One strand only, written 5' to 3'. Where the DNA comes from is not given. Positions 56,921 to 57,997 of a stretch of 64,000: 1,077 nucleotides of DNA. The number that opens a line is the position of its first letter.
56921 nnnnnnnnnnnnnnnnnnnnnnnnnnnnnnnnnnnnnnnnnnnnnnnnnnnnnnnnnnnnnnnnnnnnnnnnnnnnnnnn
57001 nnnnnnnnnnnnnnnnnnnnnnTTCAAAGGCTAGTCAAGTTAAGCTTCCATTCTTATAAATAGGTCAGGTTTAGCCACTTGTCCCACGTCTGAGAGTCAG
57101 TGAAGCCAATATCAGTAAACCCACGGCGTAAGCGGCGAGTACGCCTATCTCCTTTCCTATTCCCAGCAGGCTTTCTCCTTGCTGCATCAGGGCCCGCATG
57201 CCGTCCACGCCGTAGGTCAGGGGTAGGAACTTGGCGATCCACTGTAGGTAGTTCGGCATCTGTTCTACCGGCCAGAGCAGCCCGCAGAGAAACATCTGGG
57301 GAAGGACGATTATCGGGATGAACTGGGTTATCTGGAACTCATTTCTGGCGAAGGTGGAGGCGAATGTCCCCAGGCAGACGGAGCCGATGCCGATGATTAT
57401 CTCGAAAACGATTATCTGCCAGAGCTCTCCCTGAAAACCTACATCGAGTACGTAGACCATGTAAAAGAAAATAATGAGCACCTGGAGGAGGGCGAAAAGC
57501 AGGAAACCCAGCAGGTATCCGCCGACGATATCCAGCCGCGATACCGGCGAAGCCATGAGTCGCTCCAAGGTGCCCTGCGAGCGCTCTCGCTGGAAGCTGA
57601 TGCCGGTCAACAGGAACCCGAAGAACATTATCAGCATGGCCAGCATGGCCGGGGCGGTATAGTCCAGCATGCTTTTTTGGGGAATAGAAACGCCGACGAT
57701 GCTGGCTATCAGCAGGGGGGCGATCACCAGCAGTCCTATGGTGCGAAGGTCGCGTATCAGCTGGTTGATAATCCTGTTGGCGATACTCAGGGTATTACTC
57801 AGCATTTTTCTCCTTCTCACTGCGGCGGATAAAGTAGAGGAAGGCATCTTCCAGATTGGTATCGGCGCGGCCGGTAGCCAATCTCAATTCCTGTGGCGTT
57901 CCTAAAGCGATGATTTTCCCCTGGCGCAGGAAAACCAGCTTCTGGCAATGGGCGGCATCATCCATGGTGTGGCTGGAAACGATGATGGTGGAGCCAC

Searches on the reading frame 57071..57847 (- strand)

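Call 34: search_protein_families(library=pfam, proteins=[window:57071-57847:-], max_evalue=0.00001)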
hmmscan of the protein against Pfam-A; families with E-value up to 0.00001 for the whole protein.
window:57071-57847:- (258 aa): 4 families
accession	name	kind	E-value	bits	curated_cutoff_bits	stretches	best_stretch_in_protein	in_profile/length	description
PF01061.29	ABC2_membrane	-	1.1e-34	120.3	26.9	1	21-220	5-209/211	ABC-2 type transporter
PF12698.13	ABC2_membrane_3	-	3.2e-32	112.4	31.6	1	37-249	138-346/347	ABC-2 family transporter protein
PF12679.13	ABC2_membrane_2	-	6.3e-11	42.5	27.2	1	55-250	60-276/283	ABC-2 family transporter protein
PF12730.13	ABC2_membrane_4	-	4.1e-06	27.3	27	0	43-166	25-156/179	ABC-2 family transporter protein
